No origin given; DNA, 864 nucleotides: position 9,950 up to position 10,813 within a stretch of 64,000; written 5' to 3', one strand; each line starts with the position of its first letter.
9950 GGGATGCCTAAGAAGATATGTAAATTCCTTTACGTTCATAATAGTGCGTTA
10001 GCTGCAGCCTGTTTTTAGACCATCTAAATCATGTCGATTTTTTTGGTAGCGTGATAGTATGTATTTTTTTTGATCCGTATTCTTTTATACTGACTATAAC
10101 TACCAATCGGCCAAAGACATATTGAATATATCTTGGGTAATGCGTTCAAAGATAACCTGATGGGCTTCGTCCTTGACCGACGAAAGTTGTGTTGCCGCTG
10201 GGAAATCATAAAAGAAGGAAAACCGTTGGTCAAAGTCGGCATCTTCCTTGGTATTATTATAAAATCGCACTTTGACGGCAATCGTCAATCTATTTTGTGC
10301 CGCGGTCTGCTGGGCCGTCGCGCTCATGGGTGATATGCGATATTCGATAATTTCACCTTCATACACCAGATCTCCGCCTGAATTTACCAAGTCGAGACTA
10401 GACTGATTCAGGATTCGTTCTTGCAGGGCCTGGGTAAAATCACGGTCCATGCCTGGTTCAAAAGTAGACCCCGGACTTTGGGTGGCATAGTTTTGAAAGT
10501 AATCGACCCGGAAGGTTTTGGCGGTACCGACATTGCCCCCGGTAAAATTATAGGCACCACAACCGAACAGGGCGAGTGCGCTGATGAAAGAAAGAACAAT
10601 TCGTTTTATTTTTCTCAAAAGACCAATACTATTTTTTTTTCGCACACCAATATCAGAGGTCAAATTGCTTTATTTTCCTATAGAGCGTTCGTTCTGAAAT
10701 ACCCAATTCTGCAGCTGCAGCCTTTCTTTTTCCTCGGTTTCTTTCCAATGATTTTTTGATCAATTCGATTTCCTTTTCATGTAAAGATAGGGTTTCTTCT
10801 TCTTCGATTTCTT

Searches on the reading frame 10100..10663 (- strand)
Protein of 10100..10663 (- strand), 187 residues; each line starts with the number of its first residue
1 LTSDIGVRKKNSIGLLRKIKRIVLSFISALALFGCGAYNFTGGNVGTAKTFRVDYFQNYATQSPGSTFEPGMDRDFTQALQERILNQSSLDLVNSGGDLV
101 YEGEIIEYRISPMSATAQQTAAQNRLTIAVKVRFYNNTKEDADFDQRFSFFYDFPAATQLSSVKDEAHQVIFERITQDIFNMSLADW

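Call 10: search_protein_families(library=pfam, proteins=[window:10100-10663:-])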
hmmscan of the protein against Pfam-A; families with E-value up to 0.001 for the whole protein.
window:10100-10663:- (187 aa): 1 family
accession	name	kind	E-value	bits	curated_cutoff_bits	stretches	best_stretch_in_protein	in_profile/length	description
PF04390.17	LptE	-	8.1e-18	65.7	23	1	49-181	2-116/118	Lipopolysaccharide-assembly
